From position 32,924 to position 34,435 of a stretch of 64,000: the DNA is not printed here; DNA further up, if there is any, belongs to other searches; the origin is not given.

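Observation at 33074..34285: HD phosphohydrolase domain fused to thymidylate kinase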

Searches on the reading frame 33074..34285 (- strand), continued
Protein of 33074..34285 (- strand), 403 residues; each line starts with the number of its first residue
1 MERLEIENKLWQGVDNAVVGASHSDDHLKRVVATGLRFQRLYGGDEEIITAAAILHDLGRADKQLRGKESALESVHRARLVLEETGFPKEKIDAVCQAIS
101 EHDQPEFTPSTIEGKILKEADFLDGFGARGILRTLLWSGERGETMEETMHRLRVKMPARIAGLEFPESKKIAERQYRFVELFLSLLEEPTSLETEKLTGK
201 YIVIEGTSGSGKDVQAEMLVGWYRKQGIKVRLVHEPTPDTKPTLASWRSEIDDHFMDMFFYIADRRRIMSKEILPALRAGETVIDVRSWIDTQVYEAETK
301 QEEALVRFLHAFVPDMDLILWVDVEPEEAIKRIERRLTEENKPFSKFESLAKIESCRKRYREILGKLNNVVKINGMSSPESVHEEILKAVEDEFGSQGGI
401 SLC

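Call 75: find_homologous_proteins(query=L033:5344-5994:+, max_evalue=1e-10)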
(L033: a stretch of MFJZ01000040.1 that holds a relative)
Query L033:5344-5994:+ (216 aa): 7251 proteins with E <= 1e-10 among 7982 candidates; the best 120 are listed.
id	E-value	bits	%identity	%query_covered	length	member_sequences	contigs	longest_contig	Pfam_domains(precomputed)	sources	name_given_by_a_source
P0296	4.2e-135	466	100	100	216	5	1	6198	PF02223.24,PF13521.13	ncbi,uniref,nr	ncbi:dTMP kinase [Candidatus Gottesmanbacteria bacterium RIFCSPLOWO2_01_FULL_49_10]|uniref:Thymidyla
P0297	1.1e-110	386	85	96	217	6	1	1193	PF02223.24,PF13521.13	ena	-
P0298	6.8e-110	383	85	96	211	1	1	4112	PF02223.24,PF13521.13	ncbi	-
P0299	7.3e-110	383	84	96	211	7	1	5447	PF02223.24,PF13521.13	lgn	-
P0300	3.1e-109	381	85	96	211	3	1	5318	PF02223.24,PF13521.13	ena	-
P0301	9.7e-109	380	84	96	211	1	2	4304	PF02223.24,PF13521.13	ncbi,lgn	-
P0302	6.5e-108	377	81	98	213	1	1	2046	PF02223.24,PF13521.13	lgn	-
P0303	2.7e-106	372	81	96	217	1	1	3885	PF02223.24,PF13521.13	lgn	-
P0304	5.7e-103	361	77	98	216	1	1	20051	PF02223.24,PF13521.13,PF13207.13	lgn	-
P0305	8.2e-102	357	77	96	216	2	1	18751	PF02223.24,PF13521.13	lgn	-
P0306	1.7e-101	356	76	96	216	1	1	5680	PF02223.24,PF13521.13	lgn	-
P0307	2.0e-101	356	76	100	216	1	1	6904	PF02223.24,PF13521.13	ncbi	-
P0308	5.9e-101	354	76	100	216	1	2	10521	PF02223.24,PF13521.13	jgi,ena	-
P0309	8.3e-101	354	77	96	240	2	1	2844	PF02223.24,PF13521.13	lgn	-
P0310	1.1e-100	353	77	95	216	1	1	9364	PF02223.24,PF13521.13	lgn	-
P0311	2.6e-100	352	75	100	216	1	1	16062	PF02223.24,PF13521.13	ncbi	-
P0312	5.1e-100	351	75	98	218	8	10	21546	PF02223.24,PF13521.13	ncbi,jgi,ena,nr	ncbi:TPA: dTMP kinase [Patescibacteria group bacterium]|nr:dTMP kinase [Patescibacteria group bacter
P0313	5.1e-100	351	78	96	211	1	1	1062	PF02223.24,PF13521.13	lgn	-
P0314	2.3e-99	349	75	100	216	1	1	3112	PF02223.24,PF13521.13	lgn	-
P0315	2.4e-99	349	75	95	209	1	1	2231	PF02223.24,PF13521.13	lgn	-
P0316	2.6e-99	349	76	96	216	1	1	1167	PF02223.24,PF13521.13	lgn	-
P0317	3.4e-99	348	75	97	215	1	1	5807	PF02223.24,PF13521.13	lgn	-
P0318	3.5e-99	348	75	98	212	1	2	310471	PF02223.24,PF13521.13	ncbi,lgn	-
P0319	3.7e-99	348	75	94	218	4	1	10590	PF02223.24,PF13521.13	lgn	-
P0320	7.8e-99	347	75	95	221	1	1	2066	PF02223.24,PF13521.13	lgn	-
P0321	2.0e-98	346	75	100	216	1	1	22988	PF02223.24,PF13521.13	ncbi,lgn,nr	ncbi:MAG: dTMP kinase [Candidatus Gottesmanbacteria bacterium]|nr:dTMP kinase [Candidatus Gottesmanb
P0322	2.3e-98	346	74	99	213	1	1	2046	PF02223.24,PF13521.13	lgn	-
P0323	2.5e-98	346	75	100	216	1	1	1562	PF02223.24,PF13521.13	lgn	-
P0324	2.5e-98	346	75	96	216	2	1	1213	PF02223.24,PF13521.13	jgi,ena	-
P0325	2.6e-98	346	75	100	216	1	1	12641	PF02223.24,PF13521.13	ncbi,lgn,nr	ncbi:dTMP kinase [Candidatus Gottesmanbacteria bacterium]|nr:dTMP kinase [Candidatus Gottesmanbacter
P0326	7.2e-98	344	75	98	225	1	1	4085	PF02223.24,PF13521.13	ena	-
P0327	7.3e-98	344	75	95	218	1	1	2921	PF02223.24,PF13521.13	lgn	-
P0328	1.0e-97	344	75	96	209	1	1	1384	PF02223.24,PF13521.13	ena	-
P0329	1.2e-97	343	74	96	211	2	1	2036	PF02223.24,PF13521.13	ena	-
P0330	1.7e-97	343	76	97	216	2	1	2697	PF02223.24,PF13521.13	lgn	-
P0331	1.8e-97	343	75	96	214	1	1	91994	PF02223.24,PF13521.13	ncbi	-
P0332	2.3e-97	342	74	96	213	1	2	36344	PF02223.24,PF13521.13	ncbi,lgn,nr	ncbi:dTMP kinase [Candidatus Gottesmanbacteria bacterium]|nr:dTMP kinase [Candidatus Gottesmanbacter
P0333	2.9e-97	342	75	96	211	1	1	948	PF02223.24,PF13521.13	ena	-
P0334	4.2e-97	342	76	96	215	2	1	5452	PF02223.24,PF13521.13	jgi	-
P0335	5.4e-97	341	73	99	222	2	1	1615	PF02223.24,PF13521.13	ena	-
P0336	1.2e-96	340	72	96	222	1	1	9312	PF02223.24,PF13521.13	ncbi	-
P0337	1.8e-96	340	76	96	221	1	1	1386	PF02223.24,PF13521.13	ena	-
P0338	2.5e-96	339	76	96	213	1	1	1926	PF02223.24,PF13521.13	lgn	-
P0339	2.6e-96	339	74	100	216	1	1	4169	PF02223.24,PF13521.13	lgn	-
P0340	3.1e-96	339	75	96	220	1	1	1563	PF02223.24,PF13521.13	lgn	-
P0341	4.6e-96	338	75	96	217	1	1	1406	PF02223.24,PF13521.13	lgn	-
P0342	4.9e-96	338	72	99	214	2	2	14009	PF02223.24,PF13521.13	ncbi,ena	-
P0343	5.4e-96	338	75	96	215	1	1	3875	PF02223.24,PF13521.13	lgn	-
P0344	5.5e-96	338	73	99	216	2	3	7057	PF02223.24,PF13521.13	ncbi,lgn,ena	ncbi:MAG: dTMP kinase [Patescibacteria group bacterium]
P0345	5.9e-96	338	73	99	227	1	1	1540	PF02223.24,PF13521.13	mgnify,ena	mgnify:FL=1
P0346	1.3e-95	337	75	98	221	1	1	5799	PF02223.24,PF13521.13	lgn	-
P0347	1.6e-95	336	75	94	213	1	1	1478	PF02223.24,PF13521.13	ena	-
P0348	1.7e-95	336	74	96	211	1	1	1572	PF02223.24,PF13521.13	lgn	-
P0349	1.9e-95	336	72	100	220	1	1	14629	PF02223.24,PF13521.13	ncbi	-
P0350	2.0e-95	336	78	93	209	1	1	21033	PF02223.24,PF13521.13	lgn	-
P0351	2.6e-95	336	73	100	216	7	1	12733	PF02223.24,PF13521.13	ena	-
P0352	2.8e-95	336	73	96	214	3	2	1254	PF02223.24,PF13521.13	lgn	-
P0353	3.0e-95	336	73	96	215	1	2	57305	PF02223.24,PF13521.13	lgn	-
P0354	4.0e-95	335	73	95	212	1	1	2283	PF02223.24,PF13521.13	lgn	-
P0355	4.9e-95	335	76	93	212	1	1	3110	PF02223.24,PF13521.13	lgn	-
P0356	5.0e-95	335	72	95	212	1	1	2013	PF02223.24,PF13521.13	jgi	jgi:dTMP kinase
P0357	5.8e-95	335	72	96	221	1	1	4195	PF02223.24,PF13521.13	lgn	-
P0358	6.1e-95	335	74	96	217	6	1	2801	PF02223.24,PF13521.13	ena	-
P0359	6.4e-95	335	75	95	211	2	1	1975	PF02223.24,PF13521.13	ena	-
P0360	6.9e-95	334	72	96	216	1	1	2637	PF02223.24,PF13521.13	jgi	-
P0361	1.2e-94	334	71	96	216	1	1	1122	PF02223.24,PF13521.13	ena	-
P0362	1.2e-94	334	74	96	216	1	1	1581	PF02223.24,PF13521.13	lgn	-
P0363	1.3e-94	334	75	96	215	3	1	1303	PF02223.24,PF13521.13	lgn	-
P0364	1.6e-94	333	73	98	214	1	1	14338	PF02223.24,PF13521.13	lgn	-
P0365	1.7e-94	333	73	100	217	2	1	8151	PF02223.24,PF13521.13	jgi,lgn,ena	-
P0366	3.2e-94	332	74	96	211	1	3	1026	PF02223.24,PF13521.13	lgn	-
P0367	4.7e-94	332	73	96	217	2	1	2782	PF02223.24,PF13521.13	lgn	-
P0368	5.1e-94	332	71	96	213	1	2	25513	PF02223.24,PF13521.13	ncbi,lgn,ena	ncbi:MAG: dTMP kinase [Patescibacteria group bacterium]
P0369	6.3e-94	331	70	99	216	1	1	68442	PF02223.24,PF13521.13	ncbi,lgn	-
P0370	7.4e-94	331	73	96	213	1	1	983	PF02223.24,PF13521.13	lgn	-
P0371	7.7e-94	331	75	94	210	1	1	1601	PF02223.24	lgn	-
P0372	9.7e-94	331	71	99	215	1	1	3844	PF02223.24,PF13521.13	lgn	-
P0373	1.0e-93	331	72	96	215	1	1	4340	PF02223.24,PF13521.13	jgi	jgi:dTMP kinase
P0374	1.4e-93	330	73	96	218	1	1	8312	PF02223.24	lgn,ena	-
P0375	1.6e-93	330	71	96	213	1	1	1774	PF02223.24,PF13521.13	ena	-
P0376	2.0e-93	330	71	100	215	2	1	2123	PF02223.24,PF13521.13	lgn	-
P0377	2.9e-93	329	75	96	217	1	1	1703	PF02223.24,PF13521.13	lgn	-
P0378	3.1e-93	329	73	96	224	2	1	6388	PF02223.24,PF13521.13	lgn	-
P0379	4.8e-93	328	71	96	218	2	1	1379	PF02223.24,PF13521.13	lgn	-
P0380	9.5e-93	327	73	96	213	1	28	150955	PF02223.24,PF13521.13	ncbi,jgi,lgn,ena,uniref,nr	ncbi:MAG: thymidylate kinase [Candidatus Gottesmanbacteria bacterium GW2011_GWB1_43_11]|uniref:Thymi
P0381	1.7e-92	327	72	96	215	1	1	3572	PF02223.24,PF13521.13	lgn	-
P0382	2.2e-92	326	73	96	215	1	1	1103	PF02223.24,PF13521.13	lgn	-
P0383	2.5e-92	326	73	96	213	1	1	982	PF02223.24,PF13521.13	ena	-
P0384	3.3e-92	326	73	96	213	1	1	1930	PF02223.24,PF13521.13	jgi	-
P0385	4.0e-92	325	71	96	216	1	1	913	PF02223.24,PF13521.13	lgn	-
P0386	4.4e-92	325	71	96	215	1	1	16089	PF02223.24,PF13521.13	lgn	-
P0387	5.6e-92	325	71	96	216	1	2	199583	PF02223.24,PF13521.13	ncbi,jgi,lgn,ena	-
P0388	6.3e-92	325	77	91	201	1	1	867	PF02223.24,PF13521.13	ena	-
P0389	8.2e-92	324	71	96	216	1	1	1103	PF02223.24,PF13521.13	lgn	-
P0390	9.1e-92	324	72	96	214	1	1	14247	PF02223.24,PF13521.13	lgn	-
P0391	9.2e-92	324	72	96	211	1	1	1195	PF02223.24,PF13521.13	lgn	-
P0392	1.2e-91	324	74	96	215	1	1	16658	PF02223.24,PF13521.13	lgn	-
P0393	1.4e-91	324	72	94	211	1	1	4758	PF02223.24,PF13521.13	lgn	-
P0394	2.0e-91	323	73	96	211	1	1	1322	PF02223.24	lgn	-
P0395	2.1e-91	323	71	98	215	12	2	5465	PF02223.24,PF13521.13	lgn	-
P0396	2.7e-91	323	71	96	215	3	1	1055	PF02223.24,PF13521.13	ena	-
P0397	3.2e-91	322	71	95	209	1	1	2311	PF02223.24,PF13521.13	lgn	-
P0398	3.4e-91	322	71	96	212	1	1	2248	PF02223.24,PF13521.13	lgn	-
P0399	4.7e-91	322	72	96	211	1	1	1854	PF02223.24,PF13521.13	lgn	-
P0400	4.9e-91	322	69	96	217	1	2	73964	PF02223.24,PF13521.13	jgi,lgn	jgi:dTMP kinase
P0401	5.2e-91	322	71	96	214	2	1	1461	PF02223.24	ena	-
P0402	1.6e-90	320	71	96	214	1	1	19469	PF02223.24,PF13521.13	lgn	-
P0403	1.8e-90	320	71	97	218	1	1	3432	PF02223.24,PF13521.13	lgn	-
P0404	1.8e-90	320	72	96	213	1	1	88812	PF02223.24,PF13521.13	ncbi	-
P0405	2.3e-90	320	70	97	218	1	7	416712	PF02223.24,PF13521.13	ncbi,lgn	-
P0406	4.9e-90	319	71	94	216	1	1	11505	PF02223.24,PF13521.13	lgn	-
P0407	1.2e-89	317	68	100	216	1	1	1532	PF02223.24,PF13521.13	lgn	-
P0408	2.8e-89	316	69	96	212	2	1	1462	PF02223.24,PF13521.13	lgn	-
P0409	1.4e-88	314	70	94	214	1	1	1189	PF02223.24,PF13521.13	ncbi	-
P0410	1.8e-88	313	69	96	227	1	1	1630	PF02223.24,PF13521.13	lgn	-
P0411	4.8e-88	312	68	98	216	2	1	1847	PF02223.24,PF13521.13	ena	-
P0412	5.0e-88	312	69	92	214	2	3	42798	PF02223.24,PF13521.13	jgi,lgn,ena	-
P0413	5.6e-88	312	68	96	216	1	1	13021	PF02223.24,PF13521.13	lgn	-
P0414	1.6e-87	310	69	94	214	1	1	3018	PF02223.24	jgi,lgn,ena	-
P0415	1.6e-87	310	69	99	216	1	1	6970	PF02223.24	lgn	-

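Call 80: search_protein_families(library=pfam, proteins=[L026:5276-7888:+, L026:7878-8384:-, L026:8381-8692:-, L026:8689-9720:-, L026:9938-10531:+, L026:10507-11502:-, L026:12298-13068:-, L026:13065-13784:-, L005:8475-9260:+, L001:9961-11025:+], max_evalue=0.001)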
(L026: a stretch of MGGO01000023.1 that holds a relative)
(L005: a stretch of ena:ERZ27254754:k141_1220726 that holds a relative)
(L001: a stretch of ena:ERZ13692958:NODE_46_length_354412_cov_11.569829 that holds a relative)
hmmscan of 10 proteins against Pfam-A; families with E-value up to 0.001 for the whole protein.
L026:5276-7888:+ (870 aa): 2 families
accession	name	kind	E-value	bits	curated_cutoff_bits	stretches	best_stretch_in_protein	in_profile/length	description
PF00521.26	DNA_topoisoIV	-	3.3e-159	530.8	31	2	30-201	1-172/432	DNA gyrase/topoisomerase IV, subunit A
PF03989.18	DNA_gyraseA_C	-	3.3e-66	219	27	6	699-744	1-46/48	DNA gyrase C-terminal domain, beta-propeller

L026:7878-8384:- (168 aa): 0 families

L026:8381-8692:- (103 aa): 0 families

L026:8689-9720:- (343 aa): 1 family
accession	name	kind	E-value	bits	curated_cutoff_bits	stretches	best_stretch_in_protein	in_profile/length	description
PF00486.34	Trans_reg_C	-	2.5e-05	24.7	26.2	1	271-339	5-77/77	Transcriptional regulatory protein, C terminal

L026:9938-10531:+ (197 aa): 1 family
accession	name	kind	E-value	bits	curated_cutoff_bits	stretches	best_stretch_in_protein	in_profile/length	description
PF01966.28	HD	-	2.9e-09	37.7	22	1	28-124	3-112/116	HD domain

L026:10507-11502:- (331 aa): 4 families
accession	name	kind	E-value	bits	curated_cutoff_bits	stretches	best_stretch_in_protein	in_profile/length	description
PF00589.27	Phage_integrase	-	2.7e-41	141.7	27.1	1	138-314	1-170/172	Phage integrase family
PF02899.23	Phage_int_SAM_1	-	6.1e-12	46.1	22.3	1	30-116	3-81/83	Phage integrase, N-terminal SAM-like domain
PF13495.12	Phage_int_SAM_4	-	1.1e-06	29.3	27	1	30-120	4-84/85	Phage integrase, N-terminal SAM-like domain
PF13102.12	Phage_int_SAM_5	-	1e-05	26.3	22.3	1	33-121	8-89/98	Phage integrase SAM-like domain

L026:12298-13068:- (256 aa): 1 family
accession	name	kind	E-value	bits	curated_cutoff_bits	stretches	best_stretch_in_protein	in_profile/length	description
PF18900.5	DUF5656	-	1.2e-14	54.7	23.3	1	54-253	52-241/242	Protein of unknown function (DUF5656)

L026:13065-13784:- (239 aa): 2 families
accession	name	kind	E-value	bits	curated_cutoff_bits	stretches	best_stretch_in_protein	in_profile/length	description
PF01709.26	Transcrip_reg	-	1.1e-45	155.7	27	1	81-235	1-160/160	TACO1/YebC second and third domain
PF20772.2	TACO1_YebC_N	-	6.1e-30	103.9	36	1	5-76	1-72/73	TACO1/YebC protein N-terminal domain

L005:8475-9260:+ (261 aa): 0 families

L001:9961-11025:+ (354 aa): 1 family
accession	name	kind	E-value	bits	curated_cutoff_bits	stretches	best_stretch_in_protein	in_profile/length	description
PF14681.12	UPRTase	-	2.3e-05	24.4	27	1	229-289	116-176/206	Uracil phosphoribosyltransferase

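Call 81: search_protein_families(library=pfam, proteins=[L001:9961-11025:+, L003:9953-11008:+], max_evalue=10)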
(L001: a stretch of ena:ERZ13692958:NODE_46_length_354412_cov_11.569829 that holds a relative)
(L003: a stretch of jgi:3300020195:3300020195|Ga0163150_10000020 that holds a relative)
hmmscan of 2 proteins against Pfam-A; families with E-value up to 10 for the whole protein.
L001:9961-11025:+ (354 aa): 1 family
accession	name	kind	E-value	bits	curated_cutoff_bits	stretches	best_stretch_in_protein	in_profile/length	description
PF14681.12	UPRTase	-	2.3e-05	24.4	27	1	229-289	116-176/206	Uracil phosphoribosyltransferase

L003:9953-11008:+ (351 aa): 1 family
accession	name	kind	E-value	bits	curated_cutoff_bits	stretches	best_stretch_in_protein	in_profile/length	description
PF14681.12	UPRTase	-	3.3e-05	23.9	27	1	231-286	121-176/206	Uracil phosphoribosyltransferase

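Call 85: search_protein_families(library=padloc, proteins=[window:33074-34285:-], max_evalue=0.01)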
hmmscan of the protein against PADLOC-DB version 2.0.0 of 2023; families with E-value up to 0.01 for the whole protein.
window:33074-34285:- (403 aa): 2 families
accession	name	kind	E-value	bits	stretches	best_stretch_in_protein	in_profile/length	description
PDLC04690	PDC-M51B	-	6.7e-08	30.5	1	200-338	3-135/191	-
PDLC02079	Cas3b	-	0.007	12.6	1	26-77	16-71/691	-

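Call 86: list_cluster_members(proteins=[P0001, P0112])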
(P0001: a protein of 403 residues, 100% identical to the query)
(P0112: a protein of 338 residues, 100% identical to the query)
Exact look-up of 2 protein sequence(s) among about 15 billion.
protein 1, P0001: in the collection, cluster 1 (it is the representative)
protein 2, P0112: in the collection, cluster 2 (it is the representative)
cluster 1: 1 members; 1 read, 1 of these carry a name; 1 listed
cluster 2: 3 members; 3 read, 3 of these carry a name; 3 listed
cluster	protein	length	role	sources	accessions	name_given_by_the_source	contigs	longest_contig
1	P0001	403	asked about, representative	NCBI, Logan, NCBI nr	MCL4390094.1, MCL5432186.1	MAG: dTMP kinase [Patescibacteria group bacterium] | dTMP kinase [Patescibacteria group bacterium]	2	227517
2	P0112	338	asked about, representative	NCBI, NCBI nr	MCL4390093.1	hypothetical protein M1345_01740 [Patescibacteria group bacterium] | hypothetical protein [Patescibacteria group bacterium]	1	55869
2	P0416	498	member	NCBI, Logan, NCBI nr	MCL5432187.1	MAG: hypothetical protein M1484_03810 [Patescibacteria group bacterium] | hypothetical protein [Patescibacteria group bacterium]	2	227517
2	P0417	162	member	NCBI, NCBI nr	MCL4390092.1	hypothetical protein M1345_01735 [Patescibacteria group bacterium] | hypothetical protein [Patescibacteria group bacterium]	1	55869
